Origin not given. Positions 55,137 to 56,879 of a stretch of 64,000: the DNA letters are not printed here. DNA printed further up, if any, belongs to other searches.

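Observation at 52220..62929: Accessory envelope locus: two ECF sigmas, an anti-sigma-like protein, a C39-like peptidase and secreted proteins of unknown function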

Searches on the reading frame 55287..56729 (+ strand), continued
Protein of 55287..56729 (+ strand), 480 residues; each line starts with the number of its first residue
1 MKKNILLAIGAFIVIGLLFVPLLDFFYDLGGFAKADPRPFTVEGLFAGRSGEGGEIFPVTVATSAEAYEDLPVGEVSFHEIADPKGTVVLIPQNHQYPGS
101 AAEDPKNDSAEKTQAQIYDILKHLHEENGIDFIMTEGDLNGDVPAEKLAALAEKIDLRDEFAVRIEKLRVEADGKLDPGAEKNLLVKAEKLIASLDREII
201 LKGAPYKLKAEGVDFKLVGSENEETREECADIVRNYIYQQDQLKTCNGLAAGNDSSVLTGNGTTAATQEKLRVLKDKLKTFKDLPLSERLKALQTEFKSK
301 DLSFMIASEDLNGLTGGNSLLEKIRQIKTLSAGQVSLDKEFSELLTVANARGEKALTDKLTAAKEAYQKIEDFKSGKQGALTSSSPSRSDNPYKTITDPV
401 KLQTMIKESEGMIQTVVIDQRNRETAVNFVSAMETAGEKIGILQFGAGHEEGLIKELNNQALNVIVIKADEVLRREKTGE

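Call 47: search_protein_representatives(alignment_id=A3)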
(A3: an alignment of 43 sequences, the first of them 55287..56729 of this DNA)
Query: 43 sequences, 422 profile positions. Proteins with E-value up to 0.001 (for the whole library): 222; up to 1e-10: 173; up to 1e-30: 160. The best 150 are listed.
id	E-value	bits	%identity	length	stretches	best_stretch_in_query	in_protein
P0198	1.8e-149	514.9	-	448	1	3-419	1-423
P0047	6.4e-148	509.8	-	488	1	13-416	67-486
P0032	9.4e-146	502.7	-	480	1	3-418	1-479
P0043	2.0e-145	501.6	-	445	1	4-415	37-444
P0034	8.7e-145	499.5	-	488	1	3-416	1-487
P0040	4.1e-144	497.3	-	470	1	12-418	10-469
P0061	8.4e-143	493.0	-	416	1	4-417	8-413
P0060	1.4e-141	489.0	-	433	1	10-414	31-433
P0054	5.0e-141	487.1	-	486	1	32-418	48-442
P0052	5.8e-140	483.6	-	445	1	13-418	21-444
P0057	2.1e-139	481.7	-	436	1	12-416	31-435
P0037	1.5e-137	475.7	-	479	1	51-416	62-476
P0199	2.4e-137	475.0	-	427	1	12-417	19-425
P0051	5.6e-137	473.8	-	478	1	12-419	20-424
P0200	5.8e-136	470.4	-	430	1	22-416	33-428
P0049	1.3e-134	466.0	-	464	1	4-415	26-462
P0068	1.7e-134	465.6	-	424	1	5-419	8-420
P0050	1.5e-133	462.5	-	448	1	8-419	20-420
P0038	5.5e-132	457.3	-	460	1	3-418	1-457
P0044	2.1e-127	442.2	-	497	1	4-421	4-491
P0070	2.5e-124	432.1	-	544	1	42-419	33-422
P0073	3.3e-120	418.5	-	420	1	1-414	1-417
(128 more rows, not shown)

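Call 49: search_protein_families(library=pfam, alignment_id=A5, max_evalue=1)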
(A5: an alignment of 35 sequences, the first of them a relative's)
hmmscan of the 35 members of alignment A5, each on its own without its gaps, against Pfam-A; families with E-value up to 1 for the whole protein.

A. member 1, P0198 (448 aa): 3 families
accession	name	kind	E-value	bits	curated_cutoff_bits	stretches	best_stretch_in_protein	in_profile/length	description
PF01963.22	TraB_PrgY_gumN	-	6.9e-05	23.3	26.8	1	351-407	204-261/263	TraB/PrgY/gumN family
PF18949.5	DUF5693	-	0.0026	16.8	29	1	300-411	45-149/609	Family of unknown function (DUF5693)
PF17448.7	YqaH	-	0.11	13.3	31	1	359-412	31-86/88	Uncharacterized YqaH-like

B. families by the number of members that match (of 35 scanned): 53 families (the first 25 are shown)
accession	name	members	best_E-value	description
PF01963.22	TraB_PrgY_gumN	11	6.9e-05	TraB/PrgY/gumN family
PF22096.1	TagH_C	3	0.02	Teichoic acid transporter subunit TagH C-terminal domain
PF21729.3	IRX15_IRX15L_GXM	3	0.032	IRX15/IRX15L/GXM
PF18949.5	DUF5693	2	0.0026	Family of unknown function (DUF5693)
PF05030.17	SSXT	1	0.00078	SSXT protein (N-terminal region)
PF10039.14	DUF2275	1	0.0028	Predicted integral membrane protein (DUF2275)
PF13580.11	SIS_2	1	0.016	SIS domain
PF13546.12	DDE_5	1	0.017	DDE superfamily endonuclease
PF04084.20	RecA-like_ORC2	1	0.028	Origin recognition complex subunit 2 RecA-like domain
PF16678.12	UBA_HOIP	1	0.03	HOIP UBA domain pair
PF24718.1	HTH_73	1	0.03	HTH-like domain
PF13148.11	DUF3987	1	0.04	Protein of unknown function (DUF3987)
PF11215.13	DUF3010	1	0.041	Protein of unknown function (DUF3010)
PF08728.15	CRT10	1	0.043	CRT10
PF19964.5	EAD11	1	0.044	Effector-associated domain 11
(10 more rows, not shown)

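Call 75: search_protein_families(library=phrogs, proteins=[window:55287-56729:+], max_evalue=0.01)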
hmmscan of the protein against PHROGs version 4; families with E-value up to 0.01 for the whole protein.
window:55287-56729:+ (480 aa): 0 families

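Call 85: find_encoding_contigs(protein=P0070, flank=8000, max_places=1)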
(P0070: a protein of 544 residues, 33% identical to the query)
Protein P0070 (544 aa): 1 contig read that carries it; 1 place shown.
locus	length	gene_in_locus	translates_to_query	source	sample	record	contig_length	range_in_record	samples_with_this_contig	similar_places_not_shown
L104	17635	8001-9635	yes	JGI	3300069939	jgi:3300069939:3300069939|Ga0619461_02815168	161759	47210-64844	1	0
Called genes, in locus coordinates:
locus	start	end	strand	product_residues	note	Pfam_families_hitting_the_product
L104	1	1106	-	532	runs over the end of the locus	-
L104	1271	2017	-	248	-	-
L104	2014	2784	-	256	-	-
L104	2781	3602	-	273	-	PF00227:Proteasome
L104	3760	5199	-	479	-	PF07724:AAA_2, PF00004:AAA (weak), PF07728:AAA_5 (faint), PF07724:AAA_2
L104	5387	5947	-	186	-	PF02577:BFN_dom (weak)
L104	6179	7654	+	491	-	-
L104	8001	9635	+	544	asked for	-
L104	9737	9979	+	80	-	-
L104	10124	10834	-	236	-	-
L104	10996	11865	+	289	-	PF01149:Fapy_DNA_glyco, PF06831:H2TH, PF06827:zf-FPG_IleRS (weak)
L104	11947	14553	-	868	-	PF17900:Peptidase_M1_N, PF01433:Peptidase_M1, PF11838:ERAP1_C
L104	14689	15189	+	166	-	-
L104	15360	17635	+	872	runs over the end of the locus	PF13196:DUF4012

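Call 86: find_encoding_contigs(protein=P0068, flank=8000, max_places=1)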
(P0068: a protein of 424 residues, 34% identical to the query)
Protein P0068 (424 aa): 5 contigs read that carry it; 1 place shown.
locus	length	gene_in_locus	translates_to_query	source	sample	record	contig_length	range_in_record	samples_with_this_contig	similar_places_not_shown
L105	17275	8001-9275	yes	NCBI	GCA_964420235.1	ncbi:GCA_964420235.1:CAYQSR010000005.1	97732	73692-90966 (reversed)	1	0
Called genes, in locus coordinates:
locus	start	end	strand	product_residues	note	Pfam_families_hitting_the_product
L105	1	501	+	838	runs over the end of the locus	-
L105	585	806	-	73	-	-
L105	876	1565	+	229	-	-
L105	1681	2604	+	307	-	PF00389:2-Hacid_dh, PF02826:2-Hacid_dh_C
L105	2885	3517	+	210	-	-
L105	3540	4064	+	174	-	-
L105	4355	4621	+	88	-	-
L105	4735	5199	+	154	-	-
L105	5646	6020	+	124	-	PF00903:Glyoxalase, PF18029:Glyoxalase_6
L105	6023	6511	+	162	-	PF08327:AHSA1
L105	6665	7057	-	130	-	PF03713:DUF305, PF13628:DUF4142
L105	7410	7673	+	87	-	PF00076:RRM_1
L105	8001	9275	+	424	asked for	-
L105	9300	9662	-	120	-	-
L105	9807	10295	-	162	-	-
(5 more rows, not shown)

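Call 87: find_encoding_contigs(protein=P0073, flank=8000, max_places=1)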
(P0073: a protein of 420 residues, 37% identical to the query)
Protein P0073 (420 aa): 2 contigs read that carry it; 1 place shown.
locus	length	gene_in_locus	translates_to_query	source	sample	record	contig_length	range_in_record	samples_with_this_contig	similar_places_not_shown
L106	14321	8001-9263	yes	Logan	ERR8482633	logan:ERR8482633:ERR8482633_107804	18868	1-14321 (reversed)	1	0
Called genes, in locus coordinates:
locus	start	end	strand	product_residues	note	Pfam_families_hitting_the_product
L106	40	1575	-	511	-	PF12072:RNase_Y_N, PF08668:HDOD (faint), PF00013:KH_1 (weak), PF01966:HD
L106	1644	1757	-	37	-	-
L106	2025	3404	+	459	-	PF00932:LTD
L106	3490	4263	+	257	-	PF13462:Thioredoxin_4, PF01323:DSBA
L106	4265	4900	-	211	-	PF00395:SLH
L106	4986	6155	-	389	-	PF01594:AI-2E_transport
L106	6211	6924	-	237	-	PF01988:VIT1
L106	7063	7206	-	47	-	-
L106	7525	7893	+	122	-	-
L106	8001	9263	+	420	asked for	-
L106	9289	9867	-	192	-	PF01476:LysM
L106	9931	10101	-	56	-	-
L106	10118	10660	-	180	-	PF04542:Sigma70_r2, PF08281:Sigma70_r4_2, PF04545:Sigma70_r4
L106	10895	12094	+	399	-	PF22020:RlmL_1st, PF02926:THUMP, PF13649:Methyltransf_25 (faint), PF01170:UPF0020, PF13847:Methyltransf_31 (weak)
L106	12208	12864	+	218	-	PF02517:Rce1-like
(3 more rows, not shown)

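Call 88: find_encoding_contigs(protein=P0049, flank=8000, max_places=1)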
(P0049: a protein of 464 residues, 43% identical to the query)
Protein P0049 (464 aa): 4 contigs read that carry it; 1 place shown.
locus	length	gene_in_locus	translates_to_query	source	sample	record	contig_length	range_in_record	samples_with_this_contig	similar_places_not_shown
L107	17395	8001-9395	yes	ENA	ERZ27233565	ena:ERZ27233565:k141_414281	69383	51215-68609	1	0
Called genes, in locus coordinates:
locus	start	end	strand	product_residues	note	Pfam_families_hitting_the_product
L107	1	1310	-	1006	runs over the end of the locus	PF00580:UvrD-helicase, PF01443:Viral_helicase1 (faint), PF13245:AAA_19, PF13604:AAA_30 (faint), PF13361:UvrD_C, PF13538:UvrD_C_2 (faint), PF01930:Cas_Cas4 (faint), PF12705:PDDEXK_1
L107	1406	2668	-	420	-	PF00675:Peptidase_M16, PF05193:Peptidase_M16_C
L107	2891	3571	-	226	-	-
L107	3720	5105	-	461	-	PF04932:Wzy_C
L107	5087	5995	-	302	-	-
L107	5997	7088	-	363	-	PF02646:RmuC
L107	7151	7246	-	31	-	-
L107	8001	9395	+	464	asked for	-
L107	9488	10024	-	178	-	-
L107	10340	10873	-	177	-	-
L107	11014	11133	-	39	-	-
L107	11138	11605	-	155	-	PF04542:Sigma70_r2, PF04545:Sigma70_r4, PF08281:Sigma70_r4_2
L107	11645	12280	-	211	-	-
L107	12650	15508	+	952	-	PF02463:SMC_N (faint), PF03193:RsgA_GTPase (faint), PF13175:AAA_15 (faint), PF13191:AAA_16 (faint), PF13304:AAA_21 (faint), PF17760:UvrA_inter, PF17755:UvrA_DNA-bind, PF00005:ABC_tran (weak), +5 more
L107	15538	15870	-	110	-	-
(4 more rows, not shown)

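Call 97: search_protein_families(library=padloc, proteins=[window:55287-56729:+], max_evalue=0.01)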
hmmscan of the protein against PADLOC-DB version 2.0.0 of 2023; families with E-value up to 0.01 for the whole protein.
window:55287-56729:+ (480 aa): 0 families
